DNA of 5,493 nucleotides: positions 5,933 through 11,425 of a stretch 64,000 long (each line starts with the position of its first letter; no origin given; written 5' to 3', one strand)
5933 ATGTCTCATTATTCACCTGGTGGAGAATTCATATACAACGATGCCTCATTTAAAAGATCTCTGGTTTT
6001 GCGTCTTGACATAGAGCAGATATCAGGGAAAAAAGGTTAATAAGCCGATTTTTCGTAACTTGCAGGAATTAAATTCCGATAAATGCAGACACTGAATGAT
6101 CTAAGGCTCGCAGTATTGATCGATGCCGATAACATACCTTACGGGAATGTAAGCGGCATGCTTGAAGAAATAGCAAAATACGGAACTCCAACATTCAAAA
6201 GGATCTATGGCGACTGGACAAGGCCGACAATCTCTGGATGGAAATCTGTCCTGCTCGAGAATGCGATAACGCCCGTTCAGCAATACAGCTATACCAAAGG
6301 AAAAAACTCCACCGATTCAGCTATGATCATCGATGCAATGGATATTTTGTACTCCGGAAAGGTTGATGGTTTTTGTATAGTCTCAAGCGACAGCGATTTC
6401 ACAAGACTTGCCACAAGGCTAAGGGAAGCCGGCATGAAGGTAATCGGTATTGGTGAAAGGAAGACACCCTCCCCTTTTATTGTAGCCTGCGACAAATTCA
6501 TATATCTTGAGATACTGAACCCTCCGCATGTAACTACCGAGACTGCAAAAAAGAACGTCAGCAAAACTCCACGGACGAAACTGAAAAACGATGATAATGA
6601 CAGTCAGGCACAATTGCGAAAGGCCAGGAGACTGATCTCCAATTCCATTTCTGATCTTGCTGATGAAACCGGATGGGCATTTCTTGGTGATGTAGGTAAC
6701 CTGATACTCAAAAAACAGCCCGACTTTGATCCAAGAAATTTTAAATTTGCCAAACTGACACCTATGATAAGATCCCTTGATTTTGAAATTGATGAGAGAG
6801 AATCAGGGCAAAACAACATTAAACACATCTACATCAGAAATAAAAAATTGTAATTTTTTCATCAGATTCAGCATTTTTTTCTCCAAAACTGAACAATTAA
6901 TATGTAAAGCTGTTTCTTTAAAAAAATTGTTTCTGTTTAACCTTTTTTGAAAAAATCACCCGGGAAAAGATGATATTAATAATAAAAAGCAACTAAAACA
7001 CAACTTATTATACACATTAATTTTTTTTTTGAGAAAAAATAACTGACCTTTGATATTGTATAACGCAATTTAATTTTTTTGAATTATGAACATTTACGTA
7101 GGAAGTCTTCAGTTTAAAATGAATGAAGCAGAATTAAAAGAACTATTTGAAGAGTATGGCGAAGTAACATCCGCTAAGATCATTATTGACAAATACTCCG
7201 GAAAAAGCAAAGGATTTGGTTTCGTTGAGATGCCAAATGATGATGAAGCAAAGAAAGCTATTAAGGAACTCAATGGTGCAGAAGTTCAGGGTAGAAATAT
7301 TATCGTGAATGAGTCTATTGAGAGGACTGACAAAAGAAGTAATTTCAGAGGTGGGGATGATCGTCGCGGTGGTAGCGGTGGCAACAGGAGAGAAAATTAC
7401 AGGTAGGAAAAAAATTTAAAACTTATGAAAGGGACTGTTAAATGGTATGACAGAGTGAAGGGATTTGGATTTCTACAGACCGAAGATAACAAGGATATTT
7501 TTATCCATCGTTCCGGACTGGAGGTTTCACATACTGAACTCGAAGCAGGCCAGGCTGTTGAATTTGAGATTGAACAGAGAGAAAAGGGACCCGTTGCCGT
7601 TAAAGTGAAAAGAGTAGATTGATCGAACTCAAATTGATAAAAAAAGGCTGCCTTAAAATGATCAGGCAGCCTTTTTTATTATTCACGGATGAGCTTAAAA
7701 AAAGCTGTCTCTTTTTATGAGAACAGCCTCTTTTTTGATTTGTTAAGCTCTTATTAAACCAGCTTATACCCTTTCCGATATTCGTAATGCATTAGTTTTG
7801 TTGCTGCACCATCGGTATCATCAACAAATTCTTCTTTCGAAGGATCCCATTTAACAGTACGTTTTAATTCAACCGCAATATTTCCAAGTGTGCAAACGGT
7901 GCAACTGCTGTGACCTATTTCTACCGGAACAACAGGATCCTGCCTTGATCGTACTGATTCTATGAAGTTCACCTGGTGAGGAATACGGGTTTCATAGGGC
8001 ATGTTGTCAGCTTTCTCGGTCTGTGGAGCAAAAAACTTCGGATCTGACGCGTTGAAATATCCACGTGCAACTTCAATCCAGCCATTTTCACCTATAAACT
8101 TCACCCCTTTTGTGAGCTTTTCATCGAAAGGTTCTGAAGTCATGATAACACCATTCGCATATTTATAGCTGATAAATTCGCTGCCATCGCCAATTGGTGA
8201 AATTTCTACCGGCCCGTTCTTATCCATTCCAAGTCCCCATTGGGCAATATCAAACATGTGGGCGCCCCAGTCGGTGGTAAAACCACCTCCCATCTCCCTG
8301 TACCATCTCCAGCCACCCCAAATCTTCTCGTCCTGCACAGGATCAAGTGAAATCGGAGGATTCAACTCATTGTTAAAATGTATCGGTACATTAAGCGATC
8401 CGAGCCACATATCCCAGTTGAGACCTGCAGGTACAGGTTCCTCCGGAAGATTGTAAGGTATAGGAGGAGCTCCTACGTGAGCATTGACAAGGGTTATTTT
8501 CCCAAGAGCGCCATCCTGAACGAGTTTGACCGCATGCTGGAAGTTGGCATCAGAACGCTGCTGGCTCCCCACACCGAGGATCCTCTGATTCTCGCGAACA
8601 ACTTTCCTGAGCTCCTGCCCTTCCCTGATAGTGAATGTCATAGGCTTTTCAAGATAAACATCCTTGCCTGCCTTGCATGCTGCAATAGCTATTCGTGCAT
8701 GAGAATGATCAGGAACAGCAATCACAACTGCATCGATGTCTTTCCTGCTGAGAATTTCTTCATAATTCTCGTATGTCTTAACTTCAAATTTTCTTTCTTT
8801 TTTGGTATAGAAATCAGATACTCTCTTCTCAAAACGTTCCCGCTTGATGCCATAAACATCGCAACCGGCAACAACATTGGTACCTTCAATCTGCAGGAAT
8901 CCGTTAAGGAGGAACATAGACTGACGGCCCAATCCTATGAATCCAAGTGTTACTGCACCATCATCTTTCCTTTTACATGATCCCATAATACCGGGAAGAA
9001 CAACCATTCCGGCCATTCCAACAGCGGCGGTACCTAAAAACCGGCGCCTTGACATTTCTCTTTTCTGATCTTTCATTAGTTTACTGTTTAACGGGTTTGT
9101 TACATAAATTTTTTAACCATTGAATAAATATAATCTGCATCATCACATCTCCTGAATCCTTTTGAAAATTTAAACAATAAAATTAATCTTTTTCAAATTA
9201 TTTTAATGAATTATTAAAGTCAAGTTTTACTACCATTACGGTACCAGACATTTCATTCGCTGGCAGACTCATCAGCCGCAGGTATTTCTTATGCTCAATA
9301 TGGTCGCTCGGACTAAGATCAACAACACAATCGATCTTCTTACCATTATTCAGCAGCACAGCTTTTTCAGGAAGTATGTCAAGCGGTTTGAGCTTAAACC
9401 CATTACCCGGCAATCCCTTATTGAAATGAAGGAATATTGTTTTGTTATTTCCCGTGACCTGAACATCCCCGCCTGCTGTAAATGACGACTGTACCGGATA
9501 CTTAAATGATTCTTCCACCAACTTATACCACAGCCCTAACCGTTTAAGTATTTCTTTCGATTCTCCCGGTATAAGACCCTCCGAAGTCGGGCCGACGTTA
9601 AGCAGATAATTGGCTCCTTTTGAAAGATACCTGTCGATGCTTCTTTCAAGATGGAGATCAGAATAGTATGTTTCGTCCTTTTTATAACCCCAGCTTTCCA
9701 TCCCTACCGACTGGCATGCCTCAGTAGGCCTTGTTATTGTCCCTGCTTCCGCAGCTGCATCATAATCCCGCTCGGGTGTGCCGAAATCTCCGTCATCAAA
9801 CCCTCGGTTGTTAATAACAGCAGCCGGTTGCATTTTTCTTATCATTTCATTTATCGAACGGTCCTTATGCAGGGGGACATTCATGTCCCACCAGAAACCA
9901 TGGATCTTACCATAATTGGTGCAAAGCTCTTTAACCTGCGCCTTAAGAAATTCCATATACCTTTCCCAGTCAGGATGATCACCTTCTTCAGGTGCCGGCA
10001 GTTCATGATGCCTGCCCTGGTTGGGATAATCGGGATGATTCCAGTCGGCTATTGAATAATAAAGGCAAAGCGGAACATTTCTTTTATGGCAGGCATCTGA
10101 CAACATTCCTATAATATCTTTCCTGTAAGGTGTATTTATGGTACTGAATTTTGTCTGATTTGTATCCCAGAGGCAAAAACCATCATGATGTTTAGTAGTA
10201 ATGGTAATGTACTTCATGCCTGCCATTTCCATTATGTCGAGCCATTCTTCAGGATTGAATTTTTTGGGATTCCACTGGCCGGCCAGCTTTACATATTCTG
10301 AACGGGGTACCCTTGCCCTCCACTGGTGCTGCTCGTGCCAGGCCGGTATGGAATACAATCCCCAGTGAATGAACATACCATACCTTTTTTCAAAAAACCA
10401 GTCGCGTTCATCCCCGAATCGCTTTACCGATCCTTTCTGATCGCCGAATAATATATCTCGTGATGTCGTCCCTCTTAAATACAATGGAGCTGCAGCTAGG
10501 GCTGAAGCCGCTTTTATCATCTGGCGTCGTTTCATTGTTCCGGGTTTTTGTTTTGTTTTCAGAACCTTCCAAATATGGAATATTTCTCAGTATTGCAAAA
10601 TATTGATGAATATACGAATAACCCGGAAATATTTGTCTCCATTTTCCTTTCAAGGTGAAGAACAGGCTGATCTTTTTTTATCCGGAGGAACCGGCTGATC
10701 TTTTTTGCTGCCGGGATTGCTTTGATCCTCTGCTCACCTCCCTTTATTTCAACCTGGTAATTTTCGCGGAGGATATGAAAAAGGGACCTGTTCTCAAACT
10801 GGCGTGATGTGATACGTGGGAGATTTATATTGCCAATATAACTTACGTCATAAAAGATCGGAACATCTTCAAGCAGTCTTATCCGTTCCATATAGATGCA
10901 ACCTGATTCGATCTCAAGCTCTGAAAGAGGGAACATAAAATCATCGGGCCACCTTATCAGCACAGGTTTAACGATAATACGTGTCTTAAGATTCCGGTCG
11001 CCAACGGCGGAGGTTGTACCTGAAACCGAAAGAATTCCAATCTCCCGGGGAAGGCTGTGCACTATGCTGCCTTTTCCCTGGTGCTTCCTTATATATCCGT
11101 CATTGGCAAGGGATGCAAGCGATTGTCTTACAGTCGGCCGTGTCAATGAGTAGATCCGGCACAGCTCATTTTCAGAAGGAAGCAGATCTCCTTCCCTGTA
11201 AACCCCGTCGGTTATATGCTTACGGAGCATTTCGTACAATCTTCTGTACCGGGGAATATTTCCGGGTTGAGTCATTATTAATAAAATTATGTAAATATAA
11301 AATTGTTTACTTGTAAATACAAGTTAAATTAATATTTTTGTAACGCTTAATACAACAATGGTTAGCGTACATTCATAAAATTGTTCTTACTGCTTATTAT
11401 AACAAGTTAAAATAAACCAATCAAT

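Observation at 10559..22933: A lipoyl-E2 and a fused E1 alpha-beta dehydrogenase lead a nine-gene sugar-phosphate operon under a divergent GntR regulator, with no E3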

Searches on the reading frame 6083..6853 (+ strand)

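Call 23: search_protein_families(library=pfam, proteins=[window:6083-6853:+])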
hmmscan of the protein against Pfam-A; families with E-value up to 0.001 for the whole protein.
window:6083-6853:+ (256 aa): 2 families
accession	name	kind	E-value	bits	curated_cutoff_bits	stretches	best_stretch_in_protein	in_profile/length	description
PF01936.24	NYN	-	1.1e-40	139.9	24.2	1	8-143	1-145/145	NYN domain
PF12872.13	OST-HTH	-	3.7e-15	56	23.8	1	178-245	6-70/71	OST-HTH/LOTUS domain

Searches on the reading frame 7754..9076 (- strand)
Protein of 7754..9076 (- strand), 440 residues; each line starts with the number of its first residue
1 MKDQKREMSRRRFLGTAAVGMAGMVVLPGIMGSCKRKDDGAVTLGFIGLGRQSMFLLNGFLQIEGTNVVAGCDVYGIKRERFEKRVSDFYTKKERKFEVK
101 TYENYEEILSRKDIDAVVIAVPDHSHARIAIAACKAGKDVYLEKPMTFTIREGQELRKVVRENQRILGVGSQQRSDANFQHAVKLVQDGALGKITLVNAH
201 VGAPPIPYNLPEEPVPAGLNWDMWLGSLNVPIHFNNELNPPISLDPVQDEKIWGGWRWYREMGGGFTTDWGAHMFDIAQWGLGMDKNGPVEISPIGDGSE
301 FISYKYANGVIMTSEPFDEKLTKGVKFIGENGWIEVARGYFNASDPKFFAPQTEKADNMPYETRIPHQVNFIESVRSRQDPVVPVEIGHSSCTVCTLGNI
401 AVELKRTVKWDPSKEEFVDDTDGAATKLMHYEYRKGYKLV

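Call 13: search_protein_families(library=pfam, proteins=[window:7754-9076:-])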
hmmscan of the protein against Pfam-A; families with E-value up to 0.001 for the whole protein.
window:7754-9076:- (440 aa): 3 families
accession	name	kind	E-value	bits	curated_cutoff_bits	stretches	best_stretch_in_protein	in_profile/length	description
PF01408.29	GFO_IDH_MocA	-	1.2e-20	74.9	24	1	44-170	3-119/120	Oxidoreductase family, NAD-binding Rossmann fold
PF19051.5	GFO_IDH_MocA_C2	-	2.5e-19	70.2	23.3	1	209-438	42-253/254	Oxidoreductase family, C-terminal alpha/beta domain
PF22725.1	GFO_IDH_MocA_C3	-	3.9e-09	37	27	1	254-283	33-62/124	GFO/IDH/MocA C-terminal domain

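Call 29: search_protein_families(library=ncbifam, proteins=[window:7754-9076:-], max_evalue=1e-10)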
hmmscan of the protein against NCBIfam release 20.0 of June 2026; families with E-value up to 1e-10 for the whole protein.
window:7754-9076:- (440 aa): 8 families
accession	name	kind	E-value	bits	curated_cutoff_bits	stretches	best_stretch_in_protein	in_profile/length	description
NF058561.1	BT_2158_fam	equivalog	2e-31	109.1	750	1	9-285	1-258/487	glycoside 3-dehydrogenase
TIGR04380.1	myo_inos_iolG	equivalog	2.4e-24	85.8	355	1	91-207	41-158/330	inositol 2-dehydrogenase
NF040723.1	UDP-GlcNAcDh_Arch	equivalog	2.8e-19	69.8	450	1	93-201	41-149/302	UDP-N-acetylglucosamine 3-dehydrogenase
NF008607.0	PRK11579.1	subfamily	5.5e-17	61.8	330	1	98-201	49-152/346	oxidoreductase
NF052479.1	LevoglcsnDh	equivalog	7.9e-16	57.7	650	1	97-195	58-155/386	levoglucosan dehydrogenase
NF041392.1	XylDh_Gfo6_Halo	equivalog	1.2e-11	44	350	1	91-201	60-170/350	D-xylose 1-dehydrogenase Gfo6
NF052679.1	InsChiInosDhIolG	equivalog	2.4e-11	43.2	540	1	64-204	26-158/343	bifunctional inositol 2-dehydrogenase/D-chiro-inositol 1-dehydrogenase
NF007574.0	PRK10206.1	equivalog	9.8e-11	41.3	352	0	101-201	53-153/345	oxidoreductase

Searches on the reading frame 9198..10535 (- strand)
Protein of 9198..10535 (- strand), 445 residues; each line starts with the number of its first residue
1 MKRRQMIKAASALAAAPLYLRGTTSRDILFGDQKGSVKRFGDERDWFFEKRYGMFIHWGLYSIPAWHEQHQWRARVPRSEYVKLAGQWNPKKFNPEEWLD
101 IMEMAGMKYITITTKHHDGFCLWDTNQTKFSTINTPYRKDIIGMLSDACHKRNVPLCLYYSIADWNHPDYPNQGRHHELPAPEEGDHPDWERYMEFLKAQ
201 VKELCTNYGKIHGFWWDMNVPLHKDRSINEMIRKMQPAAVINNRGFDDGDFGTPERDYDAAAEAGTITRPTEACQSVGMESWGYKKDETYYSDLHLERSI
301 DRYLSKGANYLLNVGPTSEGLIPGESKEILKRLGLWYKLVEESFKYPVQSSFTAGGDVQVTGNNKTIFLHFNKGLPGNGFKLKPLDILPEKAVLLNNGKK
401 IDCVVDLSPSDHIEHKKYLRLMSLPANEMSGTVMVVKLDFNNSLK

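Call 13: search_protein_families(library=pfam, proteins=[window:9198-10535:-])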
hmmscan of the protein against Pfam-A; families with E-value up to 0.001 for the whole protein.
window:9198-10535:- (445 aa): 1 family
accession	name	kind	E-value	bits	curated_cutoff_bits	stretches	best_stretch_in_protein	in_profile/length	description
PF01120.23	Alpha_L_fucos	-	2.5e-71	241.4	25.2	1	44-339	27-342/345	Alpha-L-fucosidase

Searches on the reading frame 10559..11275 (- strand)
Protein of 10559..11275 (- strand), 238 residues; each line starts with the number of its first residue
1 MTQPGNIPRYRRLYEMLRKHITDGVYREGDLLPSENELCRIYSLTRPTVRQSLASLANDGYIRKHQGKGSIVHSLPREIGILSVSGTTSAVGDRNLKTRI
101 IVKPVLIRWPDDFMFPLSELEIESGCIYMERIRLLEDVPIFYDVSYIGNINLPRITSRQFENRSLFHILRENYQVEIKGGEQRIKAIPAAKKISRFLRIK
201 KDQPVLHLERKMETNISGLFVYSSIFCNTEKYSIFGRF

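Call 3: search_protein_families(library=pfam, proteins=[window:10559-11275:-])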
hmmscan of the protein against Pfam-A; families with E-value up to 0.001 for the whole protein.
window:10559-11275:- (238 aa): 2 families
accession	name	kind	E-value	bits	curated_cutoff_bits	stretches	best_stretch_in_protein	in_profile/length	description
PF07702.18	UTRA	-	2.5e-19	69.9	23.8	1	121-232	29-140/141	UTRA domain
PF00392.27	GntR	-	1.9e-16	59.9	27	1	10-72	2-64/64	Bacterial regulatory proteins, gntR family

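Call 4: search_protein_families(library=ncbifam, proteins=[window:10559-11275:-])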
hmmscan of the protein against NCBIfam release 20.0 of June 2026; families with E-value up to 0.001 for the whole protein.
window:10559-11275:- (238 aa): 23 families
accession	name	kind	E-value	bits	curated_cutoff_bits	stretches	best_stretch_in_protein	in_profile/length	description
TIGR02404.1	trehalos_R_Bsub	equivalog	8.2e-28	97.6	211.95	1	10-215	2-208/233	trehalose operon repressor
NF008491.0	PRK11402.1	subfamily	3.3e-27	95.5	269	1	9-231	12-233/243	GntR family transcriptional regulator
TIGR02018.2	his_ut_repres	equivalog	1.8e-25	89.7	220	1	10-215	1-204/226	histidine utilization transcriptional repressor HutC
NF041547.1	GntR_LSA1692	equivalog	3.9e-24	85.6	275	1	10-215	3-207/233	GntR family transcriptional regulator, LSA1692 subfamily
NF007292.0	PRK09764.1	equivalog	6.3e-23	81.2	281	1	5-233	2-229/240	GntR family transcriptional regulator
TIGR02325.1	C_P_lyase_phnF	equivalog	7.4e-21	74.8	156.8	1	7-209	7-209/238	phosphonate metabolism transcriptional regulator PhnF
TIGR03337.1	phnR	equivalog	8.3e-20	71.5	296.75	1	9-211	2-203/231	phosphonate utilization transcriptional regulator PhnR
NF007486.0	PRK10079.1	equivalog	7.8e-13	48.7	363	1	9-208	13-210/241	phosphonate metabolism transcriptional regulator PhnF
NF052282.1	PLP_TF_PdxR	equivalog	3.5e-12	46.1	320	1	9-77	2-70/448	MocR-like pyridoxine biosynthesis transcription factor PdxR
NF011575.0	PRK14999.1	equivalog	2.7e-11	43.3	424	1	7-238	11-239/241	histidine utilization repressor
NF052441.1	TransRegRv0792c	equivalog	9.7e-11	41.4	400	1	5-211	13-219/260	Rv0792c family HTH-type transcriptional regulator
NF052290.2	MocR_like_YczR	exception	5.3e-10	38.6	487.4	1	7-75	18-86/458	MocR-like transcription factor YczR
NF003011.0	PRK03837.1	subfamily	6.4e-10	39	260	1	14-87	19-92/241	transcriptional regulator NanR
NF052281.1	rhizopine_MocR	equivalog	3.8e-09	35.7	650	1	6-78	16-88/479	rhizopine catabolism transcriptional regulator MocR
NF007442.0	PRK09990.1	equivalog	1.4e-07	31.2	301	1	15-78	17-80/256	transcriptional regulator GlcC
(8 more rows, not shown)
